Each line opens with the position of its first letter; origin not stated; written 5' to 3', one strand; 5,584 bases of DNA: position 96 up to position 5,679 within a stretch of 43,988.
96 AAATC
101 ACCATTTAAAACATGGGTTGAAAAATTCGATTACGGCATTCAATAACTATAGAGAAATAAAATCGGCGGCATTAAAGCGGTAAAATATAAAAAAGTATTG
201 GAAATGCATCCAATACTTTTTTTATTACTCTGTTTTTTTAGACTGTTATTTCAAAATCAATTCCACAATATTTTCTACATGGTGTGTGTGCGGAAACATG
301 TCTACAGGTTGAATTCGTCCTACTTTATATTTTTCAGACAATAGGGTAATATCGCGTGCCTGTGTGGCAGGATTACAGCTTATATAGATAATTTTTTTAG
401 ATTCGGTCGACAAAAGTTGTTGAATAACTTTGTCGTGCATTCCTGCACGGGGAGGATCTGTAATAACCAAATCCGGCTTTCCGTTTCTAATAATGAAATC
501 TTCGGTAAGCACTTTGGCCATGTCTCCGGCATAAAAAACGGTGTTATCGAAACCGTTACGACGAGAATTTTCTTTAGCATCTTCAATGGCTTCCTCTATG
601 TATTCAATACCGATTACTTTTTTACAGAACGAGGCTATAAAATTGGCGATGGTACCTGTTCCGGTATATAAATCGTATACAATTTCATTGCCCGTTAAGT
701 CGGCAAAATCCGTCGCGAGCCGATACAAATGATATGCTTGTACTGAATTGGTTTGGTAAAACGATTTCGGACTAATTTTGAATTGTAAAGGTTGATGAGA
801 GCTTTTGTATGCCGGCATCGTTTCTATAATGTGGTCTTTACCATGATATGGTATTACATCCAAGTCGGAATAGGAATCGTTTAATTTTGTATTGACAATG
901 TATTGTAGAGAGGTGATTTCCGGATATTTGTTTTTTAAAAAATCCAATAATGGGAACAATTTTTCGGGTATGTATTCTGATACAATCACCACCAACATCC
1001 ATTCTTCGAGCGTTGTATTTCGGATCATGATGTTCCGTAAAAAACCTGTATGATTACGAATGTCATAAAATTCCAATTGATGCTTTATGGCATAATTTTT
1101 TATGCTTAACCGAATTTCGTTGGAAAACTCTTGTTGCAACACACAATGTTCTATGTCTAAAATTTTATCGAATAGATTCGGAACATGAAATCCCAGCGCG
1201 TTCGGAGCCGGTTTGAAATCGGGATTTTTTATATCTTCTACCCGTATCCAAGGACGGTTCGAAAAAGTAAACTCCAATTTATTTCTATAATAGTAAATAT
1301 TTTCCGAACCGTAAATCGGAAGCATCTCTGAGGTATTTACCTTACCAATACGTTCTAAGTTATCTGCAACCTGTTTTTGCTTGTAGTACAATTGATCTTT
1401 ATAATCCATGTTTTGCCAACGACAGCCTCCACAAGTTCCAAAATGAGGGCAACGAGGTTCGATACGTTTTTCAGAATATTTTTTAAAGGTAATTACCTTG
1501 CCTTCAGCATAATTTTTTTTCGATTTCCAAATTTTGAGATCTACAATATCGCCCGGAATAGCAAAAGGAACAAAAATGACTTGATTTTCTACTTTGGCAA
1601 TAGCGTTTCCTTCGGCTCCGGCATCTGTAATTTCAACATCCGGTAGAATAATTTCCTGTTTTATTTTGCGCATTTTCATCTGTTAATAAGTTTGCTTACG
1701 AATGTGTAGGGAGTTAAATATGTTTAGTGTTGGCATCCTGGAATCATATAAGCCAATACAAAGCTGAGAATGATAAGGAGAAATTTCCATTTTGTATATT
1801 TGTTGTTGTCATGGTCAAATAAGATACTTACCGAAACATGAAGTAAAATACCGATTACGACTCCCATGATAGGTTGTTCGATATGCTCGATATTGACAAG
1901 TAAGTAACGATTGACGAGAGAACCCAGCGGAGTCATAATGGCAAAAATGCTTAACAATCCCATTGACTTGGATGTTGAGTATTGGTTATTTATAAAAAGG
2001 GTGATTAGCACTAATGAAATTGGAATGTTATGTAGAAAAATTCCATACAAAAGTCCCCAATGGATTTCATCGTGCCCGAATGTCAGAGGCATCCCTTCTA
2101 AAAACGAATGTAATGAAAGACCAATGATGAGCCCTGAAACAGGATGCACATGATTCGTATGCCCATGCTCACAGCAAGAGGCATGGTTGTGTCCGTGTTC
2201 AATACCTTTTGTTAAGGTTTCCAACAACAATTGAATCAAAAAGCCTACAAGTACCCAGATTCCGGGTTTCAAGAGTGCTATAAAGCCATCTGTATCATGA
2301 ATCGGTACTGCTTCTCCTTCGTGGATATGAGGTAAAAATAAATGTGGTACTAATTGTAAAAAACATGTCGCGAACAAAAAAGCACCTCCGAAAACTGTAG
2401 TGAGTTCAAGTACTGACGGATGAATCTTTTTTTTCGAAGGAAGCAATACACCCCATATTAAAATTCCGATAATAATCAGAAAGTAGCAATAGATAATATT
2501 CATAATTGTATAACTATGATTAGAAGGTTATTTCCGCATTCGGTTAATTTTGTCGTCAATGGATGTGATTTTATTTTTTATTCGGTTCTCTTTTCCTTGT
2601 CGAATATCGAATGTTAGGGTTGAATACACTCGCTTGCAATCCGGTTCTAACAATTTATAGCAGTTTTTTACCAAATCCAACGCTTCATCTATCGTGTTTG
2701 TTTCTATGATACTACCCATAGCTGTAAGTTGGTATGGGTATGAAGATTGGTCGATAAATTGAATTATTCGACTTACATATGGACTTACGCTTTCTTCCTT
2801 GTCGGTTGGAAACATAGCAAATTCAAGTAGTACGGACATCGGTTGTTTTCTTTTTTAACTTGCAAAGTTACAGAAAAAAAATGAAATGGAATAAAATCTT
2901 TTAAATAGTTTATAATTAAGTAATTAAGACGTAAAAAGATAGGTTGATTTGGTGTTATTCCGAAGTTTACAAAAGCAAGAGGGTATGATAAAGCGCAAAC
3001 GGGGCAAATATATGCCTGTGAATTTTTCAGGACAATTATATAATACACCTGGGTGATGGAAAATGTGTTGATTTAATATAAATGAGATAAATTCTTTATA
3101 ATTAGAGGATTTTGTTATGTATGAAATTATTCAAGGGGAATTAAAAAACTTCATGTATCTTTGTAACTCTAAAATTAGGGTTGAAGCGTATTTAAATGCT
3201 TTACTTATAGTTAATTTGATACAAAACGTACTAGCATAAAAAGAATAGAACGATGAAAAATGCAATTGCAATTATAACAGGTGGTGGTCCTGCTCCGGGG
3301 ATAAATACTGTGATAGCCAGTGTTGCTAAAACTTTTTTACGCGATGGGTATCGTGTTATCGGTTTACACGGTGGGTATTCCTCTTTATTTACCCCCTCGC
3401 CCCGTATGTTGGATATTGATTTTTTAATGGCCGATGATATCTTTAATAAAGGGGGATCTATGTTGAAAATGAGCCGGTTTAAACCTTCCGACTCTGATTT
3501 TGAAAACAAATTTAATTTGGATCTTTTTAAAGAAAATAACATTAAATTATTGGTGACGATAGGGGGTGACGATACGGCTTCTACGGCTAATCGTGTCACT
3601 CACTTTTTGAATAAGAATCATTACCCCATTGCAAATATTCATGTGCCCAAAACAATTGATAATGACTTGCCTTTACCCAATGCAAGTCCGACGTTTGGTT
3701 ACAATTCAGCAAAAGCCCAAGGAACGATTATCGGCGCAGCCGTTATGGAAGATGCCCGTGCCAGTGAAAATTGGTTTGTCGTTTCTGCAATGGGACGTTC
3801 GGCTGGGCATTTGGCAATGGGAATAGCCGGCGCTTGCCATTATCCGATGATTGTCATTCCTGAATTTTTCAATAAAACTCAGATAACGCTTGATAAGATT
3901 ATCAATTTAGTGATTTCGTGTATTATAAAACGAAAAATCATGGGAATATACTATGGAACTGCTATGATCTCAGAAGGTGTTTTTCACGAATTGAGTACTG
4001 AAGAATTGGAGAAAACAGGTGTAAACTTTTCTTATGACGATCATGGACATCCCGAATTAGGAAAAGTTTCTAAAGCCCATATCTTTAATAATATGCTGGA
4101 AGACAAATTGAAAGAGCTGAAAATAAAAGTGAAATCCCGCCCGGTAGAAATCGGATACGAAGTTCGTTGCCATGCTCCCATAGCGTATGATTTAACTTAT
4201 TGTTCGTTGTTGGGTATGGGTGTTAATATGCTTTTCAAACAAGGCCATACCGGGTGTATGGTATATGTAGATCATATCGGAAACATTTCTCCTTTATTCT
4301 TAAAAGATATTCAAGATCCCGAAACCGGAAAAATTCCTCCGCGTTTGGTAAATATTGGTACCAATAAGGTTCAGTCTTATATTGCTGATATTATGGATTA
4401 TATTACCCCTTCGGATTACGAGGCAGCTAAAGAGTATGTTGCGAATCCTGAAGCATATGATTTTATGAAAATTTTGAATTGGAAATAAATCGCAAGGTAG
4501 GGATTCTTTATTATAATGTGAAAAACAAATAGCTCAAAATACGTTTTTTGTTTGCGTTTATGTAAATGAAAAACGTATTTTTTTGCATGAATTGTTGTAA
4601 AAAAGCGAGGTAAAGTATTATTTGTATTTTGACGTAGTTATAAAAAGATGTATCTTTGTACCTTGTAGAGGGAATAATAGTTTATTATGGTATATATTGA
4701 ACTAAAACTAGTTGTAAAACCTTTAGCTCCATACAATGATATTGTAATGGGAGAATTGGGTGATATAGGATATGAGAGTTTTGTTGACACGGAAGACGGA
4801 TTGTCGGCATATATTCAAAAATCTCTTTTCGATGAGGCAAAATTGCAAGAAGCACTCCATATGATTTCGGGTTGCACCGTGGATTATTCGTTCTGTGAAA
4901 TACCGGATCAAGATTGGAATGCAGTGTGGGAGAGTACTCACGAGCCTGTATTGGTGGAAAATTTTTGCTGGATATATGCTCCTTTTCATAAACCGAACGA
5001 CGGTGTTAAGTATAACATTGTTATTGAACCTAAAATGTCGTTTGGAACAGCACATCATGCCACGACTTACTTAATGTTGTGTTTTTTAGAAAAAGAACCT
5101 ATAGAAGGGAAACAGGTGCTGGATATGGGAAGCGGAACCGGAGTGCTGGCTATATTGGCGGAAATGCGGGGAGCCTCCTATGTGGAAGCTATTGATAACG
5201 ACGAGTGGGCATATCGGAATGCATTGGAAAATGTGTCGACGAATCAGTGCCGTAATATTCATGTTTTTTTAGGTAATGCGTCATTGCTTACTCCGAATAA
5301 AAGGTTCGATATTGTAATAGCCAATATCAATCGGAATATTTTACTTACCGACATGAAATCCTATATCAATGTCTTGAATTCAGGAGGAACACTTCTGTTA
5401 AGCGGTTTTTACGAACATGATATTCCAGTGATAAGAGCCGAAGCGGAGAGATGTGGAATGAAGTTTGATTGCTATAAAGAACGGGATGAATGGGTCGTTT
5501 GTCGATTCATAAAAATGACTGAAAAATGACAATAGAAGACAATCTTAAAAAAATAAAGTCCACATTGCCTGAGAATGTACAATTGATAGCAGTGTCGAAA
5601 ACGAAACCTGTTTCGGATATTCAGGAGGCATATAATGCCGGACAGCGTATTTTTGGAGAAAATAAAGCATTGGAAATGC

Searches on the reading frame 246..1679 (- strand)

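Call 45: search_protein_families(library=pfam, max_evalue=0.00001, proteins=[window:246-1679:-])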
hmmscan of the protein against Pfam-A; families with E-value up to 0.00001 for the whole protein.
window:246-1679:- (477 aa): 4 families
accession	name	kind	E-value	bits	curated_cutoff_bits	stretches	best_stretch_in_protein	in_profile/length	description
PF05958.17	tRNA_U5-meth_tr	-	6.1e-20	72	23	1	295-473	167-353/357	tRNA (Uracil-5-)-methyltransferase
PF13847.12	Methyltransf_31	-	4.1e-15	56.2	27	1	330-445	3-120/145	Methyltransferase domain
PF01938.26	TRAM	-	5.1e-12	45.9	21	1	14-63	9-61/61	TRAM domain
PF01135.25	PCMT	-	8.4e-06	26.1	20.3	0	299-386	42-132/210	Protein-L-isoaspartate(D-aspartate) O-methyltransferase (PCMT)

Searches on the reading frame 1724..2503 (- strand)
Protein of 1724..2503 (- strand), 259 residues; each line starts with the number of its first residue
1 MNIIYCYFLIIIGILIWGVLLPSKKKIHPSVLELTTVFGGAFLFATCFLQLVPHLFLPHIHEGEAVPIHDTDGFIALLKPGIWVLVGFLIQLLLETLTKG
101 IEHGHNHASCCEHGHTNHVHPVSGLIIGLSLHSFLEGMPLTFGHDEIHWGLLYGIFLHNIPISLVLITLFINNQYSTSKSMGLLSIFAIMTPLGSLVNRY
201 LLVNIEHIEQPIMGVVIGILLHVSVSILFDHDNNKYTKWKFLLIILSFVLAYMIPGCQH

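Call 45: search_protein_families(library=pfam, max_evalue=0.00001, proteins=[window:1724-2503:-])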
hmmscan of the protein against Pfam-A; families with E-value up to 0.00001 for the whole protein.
window:1724-2503:- (259 aa): 1 family
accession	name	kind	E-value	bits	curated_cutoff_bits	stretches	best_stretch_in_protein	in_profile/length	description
PF02535.28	Zip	-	2.1e-19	70.4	35.1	2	125-245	181-309/323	ZIP Zinc transporter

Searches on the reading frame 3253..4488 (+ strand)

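Call 45: search_protein_families(library=pfam, max_evalue=0.00001, proteins=[window:3253-4488:+])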
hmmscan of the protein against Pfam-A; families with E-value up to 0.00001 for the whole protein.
window:3253-4488:+ (411 aa): 1 family
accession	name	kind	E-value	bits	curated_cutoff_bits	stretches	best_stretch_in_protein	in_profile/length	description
PF00365.25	PFK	-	4.4e-43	148.1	30.9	1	5-322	2-271/277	Phosphofructokinase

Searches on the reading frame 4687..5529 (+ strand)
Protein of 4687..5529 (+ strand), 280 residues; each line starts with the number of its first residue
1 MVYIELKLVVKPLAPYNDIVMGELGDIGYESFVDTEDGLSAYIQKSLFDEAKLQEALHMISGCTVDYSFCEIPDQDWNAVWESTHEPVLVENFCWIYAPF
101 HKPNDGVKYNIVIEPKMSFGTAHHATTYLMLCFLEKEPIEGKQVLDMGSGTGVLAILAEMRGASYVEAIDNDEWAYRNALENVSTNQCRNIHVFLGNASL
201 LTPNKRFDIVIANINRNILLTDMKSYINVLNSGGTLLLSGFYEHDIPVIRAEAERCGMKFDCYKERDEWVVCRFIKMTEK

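Call 45: search_protein_families(library=pfam, max_evalue=0.00001, proteins=[window:4687-5529:+])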
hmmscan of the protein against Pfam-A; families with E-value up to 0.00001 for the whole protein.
window:4687-5529:+ (280 aa): 5 families
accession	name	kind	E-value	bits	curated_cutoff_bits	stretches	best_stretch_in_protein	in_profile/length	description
PF06325.19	PrmA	-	2.6e-42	145.8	22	1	39-274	58-293/296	Ribosomal protein L11 methyltransferase (PrmA)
PF05175.20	MTS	-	5.5e-11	42.8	23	1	126-213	19-105/170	Methyltransferase small domain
PF03602.21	Cons_hypoth95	-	1.2e-07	32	24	1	135-210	37-117/182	Conserved hypothetical protein 95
PF13649.12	Methyltransf_25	-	1.4e-07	32.5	27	1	144-216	1-74/97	Methyltransferase domain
PF13847.12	Methyltransf_31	-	1.5e-07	31.7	27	1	141-240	4-111/145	Methyltransferase domain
